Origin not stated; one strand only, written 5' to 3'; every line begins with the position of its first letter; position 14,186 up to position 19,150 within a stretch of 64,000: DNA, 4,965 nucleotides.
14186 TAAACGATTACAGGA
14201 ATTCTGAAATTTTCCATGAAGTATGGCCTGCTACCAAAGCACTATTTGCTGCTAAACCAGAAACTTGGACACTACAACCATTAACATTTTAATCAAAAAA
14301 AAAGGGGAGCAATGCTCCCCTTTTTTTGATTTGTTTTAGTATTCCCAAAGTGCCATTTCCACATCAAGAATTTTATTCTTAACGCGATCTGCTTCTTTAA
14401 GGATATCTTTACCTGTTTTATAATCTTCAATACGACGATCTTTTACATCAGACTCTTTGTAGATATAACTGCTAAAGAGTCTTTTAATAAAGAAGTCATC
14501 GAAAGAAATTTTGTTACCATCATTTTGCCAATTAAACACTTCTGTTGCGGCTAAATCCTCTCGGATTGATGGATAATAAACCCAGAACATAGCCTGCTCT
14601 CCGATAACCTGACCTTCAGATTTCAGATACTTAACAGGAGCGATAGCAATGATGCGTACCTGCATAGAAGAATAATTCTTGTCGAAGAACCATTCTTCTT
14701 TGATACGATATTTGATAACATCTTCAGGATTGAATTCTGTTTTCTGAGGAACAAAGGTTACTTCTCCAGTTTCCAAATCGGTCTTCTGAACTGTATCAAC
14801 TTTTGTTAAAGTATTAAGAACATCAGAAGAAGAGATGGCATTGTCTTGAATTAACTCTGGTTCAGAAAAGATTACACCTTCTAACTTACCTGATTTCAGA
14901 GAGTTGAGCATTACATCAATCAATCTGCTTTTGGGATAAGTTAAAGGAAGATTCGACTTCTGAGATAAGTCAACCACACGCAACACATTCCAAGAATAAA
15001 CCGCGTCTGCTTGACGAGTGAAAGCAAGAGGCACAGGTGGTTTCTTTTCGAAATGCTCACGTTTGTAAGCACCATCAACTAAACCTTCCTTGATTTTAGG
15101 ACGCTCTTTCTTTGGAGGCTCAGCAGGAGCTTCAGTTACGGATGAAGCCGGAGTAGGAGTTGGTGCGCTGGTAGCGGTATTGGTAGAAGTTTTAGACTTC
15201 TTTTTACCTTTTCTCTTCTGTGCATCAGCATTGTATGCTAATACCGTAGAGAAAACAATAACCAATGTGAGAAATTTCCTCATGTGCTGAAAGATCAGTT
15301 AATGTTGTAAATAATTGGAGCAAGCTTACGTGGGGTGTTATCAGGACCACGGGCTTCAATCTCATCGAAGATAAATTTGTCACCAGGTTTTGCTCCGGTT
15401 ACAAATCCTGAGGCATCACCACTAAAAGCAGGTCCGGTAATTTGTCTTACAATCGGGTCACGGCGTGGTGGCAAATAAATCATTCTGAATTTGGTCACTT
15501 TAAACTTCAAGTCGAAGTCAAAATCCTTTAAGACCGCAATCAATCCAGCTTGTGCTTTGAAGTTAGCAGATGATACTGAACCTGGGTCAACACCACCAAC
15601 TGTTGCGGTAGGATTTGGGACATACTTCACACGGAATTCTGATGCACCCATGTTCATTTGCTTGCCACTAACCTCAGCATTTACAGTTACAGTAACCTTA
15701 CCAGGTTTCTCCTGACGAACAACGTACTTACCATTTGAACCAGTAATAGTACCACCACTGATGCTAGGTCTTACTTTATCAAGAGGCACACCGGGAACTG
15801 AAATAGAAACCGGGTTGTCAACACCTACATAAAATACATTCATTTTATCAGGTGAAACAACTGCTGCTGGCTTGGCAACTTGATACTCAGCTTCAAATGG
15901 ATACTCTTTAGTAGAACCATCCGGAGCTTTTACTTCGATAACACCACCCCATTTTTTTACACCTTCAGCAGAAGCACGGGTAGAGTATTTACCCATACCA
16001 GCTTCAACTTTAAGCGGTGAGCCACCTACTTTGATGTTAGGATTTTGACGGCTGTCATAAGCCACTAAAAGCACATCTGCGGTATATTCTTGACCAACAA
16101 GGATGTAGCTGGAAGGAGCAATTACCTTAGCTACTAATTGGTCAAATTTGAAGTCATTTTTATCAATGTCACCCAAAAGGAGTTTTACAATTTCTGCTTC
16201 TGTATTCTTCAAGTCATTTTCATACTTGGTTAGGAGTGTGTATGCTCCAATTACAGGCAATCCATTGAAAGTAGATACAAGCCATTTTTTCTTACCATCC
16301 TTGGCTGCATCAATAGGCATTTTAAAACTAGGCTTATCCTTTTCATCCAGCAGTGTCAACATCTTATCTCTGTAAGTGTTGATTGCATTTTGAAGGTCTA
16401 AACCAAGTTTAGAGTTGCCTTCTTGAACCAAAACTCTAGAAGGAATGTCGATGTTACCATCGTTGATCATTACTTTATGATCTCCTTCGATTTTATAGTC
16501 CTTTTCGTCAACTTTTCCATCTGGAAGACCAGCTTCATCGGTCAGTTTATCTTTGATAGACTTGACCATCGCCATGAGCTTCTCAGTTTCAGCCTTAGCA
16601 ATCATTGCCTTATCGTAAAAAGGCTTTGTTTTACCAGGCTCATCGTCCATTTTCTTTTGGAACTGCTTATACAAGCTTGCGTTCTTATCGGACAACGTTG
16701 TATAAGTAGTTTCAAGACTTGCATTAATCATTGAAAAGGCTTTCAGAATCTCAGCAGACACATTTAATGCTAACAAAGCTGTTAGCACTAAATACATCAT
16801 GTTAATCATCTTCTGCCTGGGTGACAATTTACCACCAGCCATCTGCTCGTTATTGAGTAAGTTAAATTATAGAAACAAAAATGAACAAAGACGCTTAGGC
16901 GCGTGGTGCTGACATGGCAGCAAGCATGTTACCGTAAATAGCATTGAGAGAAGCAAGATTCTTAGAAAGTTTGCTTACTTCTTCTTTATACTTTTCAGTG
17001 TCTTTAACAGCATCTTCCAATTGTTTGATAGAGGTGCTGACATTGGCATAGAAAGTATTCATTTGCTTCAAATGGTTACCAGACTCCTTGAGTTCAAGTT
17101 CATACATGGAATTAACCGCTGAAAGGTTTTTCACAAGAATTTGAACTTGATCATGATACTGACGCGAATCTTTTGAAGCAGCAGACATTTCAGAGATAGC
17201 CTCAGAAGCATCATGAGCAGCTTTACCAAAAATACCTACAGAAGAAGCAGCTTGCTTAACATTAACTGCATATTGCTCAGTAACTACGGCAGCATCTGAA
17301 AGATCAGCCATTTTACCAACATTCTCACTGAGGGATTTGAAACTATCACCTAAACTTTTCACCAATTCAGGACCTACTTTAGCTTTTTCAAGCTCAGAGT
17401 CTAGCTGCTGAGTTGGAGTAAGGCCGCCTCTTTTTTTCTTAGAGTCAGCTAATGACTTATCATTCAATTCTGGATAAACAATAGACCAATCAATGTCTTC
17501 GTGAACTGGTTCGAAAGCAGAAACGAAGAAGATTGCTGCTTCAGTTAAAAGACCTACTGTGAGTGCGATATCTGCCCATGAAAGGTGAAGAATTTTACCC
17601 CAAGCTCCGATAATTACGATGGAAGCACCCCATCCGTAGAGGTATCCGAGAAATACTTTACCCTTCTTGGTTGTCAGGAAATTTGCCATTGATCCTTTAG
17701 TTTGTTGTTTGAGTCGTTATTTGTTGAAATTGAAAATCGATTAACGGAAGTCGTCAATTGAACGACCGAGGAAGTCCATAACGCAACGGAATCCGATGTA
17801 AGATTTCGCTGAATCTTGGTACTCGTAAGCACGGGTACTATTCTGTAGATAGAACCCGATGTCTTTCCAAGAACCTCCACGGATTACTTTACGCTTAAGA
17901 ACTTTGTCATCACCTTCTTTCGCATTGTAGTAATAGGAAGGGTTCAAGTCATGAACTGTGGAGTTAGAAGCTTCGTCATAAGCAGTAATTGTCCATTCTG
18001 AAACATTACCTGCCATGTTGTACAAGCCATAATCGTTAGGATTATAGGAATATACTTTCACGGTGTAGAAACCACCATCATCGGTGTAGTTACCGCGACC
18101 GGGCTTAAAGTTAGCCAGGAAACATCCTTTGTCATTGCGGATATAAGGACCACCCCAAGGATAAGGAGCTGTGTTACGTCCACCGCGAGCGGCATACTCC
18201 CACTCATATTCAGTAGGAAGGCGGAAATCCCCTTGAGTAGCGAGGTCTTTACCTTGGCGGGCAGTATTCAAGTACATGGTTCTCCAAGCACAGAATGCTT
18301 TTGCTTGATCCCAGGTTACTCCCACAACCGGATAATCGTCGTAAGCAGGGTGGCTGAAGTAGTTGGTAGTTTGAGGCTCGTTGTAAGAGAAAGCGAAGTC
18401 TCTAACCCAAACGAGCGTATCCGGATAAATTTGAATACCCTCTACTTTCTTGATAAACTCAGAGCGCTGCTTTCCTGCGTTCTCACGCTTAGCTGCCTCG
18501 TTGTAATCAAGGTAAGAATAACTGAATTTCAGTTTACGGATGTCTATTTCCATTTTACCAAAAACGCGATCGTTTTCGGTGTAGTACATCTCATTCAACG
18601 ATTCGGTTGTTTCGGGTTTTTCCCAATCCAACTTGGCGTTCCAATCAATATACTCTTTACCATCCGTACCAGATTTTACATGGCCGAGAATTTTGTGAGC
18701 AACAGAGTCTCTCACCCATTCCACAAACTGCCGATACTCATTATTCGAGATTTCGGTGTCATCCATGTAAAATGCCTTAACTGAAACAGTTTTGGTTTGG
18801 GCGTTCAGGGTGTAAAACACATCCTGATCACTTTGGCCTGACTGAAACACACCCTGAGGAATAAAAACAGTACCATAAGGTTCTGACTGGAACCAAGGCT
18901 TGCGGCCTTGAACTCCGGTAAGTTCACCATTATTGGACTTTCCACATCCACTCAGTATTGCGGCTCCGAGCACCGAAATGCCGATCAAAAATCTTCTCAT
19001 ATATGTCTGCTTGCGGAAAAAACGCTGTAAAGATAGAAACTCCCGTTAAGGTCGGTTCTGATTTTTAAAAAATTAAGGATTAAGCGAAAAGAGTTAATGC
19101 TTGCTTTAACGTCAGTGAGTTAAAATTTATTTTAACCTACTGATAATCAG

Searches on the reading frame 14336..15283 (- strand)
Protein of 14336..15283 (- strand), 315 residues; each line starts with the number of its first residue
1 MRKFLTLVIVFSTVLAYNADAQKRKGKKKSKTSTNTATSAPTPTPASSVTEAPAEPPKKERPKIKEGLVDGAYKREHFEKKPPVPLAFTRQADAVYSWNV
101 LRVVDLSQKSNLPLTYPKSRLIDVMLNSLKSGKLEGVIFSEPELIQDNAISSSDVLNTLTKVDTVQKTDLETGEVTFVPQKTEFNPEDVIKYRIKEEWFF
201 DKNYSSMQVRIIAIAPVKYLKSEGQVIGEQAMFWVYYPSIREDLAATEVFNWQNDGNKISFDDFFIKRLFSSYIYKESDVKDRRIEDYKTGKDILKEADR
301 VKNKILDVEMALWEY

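Call 31: search_protein_families(library=pfam, proteins=[window:14336-15283:-], max_evalue=0.001)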
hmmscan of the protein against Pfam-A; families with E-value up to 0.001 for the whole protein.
window:14336-15283:- (315 aa): 1 family
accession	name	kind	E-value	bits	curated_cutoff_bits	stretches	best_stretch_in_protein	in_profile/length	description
PF19841.4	GldN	-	1.7e-59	201.7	23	1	90-314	2-228/228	Gliding motility associated protein GldN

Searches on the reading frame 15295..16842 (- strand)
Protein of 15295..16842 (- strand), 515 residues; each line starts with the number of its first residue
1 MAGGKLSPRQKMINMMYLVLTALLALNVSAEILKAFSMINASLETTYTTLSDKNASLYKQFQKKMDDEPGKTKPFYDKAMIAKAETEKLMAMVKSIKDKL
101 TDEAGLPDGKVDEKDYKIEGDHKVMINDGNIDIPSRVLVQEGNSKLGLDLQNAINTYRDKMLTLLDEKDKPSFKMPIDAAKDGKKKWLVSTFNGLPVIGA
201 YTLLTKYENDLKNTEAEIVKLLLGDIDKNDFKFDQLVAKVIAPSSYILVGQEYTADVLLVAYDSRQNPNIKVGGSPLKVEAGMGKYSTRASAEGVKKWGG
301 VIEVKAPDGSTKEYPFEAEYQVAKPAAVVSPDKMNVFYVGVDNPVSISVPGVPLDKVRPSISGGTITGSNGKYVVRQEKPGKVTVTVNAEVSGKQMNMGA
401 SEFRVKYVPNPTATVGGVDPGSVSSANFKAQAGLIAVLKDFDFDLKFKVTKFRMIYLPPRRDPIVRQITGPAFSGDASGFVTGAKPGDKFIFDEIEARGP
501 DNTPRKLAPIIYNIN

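Call 31: search_protein_families(library=pfam, proteins=[window:15295-16842:-], max_evalue=0.001)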
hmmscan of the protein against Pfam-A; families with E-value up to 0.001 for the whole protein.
window:15295-16842:- (515 aa): 4 families
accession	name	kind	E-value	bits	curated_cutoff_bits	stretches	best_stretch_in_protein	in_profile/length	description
PF12081.13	GldM_1st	-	1.8e-37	129.7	25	1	31-224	1-193/194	GldM N-terminal domain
PF21601.3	GldM_2nd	-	5.3e-28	97.8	24.4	1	227-324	1-98/98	GldM second domain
PF21602.3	GldM_3rd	-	1.9e-25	89.4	25.2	1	327-406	2-82/82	GldM third domain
PF12080.14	GldM_4th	-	2.7e-21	76.8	24.6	1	409-515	1-114/114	GldM C-terminal domain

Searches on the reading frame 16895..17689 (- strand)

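Call 31: search_protein_families(library=pfam, proteins=[window:16895-17689:-], max_evalue=0.001)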
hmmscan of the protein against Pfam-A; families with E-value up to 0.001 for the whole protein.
window:16895-17689:- (264 aa): 1 family
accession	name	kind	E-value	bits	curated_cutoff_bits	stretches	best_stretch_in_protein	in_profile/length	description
PF22827.1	GldL_N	-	2.2e-28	98.7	24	1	17-77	1-61/62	GldL N-terminal domain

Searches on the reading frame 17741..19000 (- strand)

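Call 31: search_protein_families(library=pfam, proteins=[window:17741-19000:-], max_evalue=0.001)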
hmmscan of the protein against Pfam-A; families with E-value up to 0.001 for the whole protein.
window:17741-19000:- (419 aa): 1 family
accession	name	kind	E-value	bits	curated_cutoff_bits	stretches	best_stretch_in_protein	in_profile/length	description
PF03781.23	FGE-sulfatase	-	1.2e-49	169.8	23.3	1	43-407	4-254/255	Sulfatase-modifying factor enzyme 1-like domain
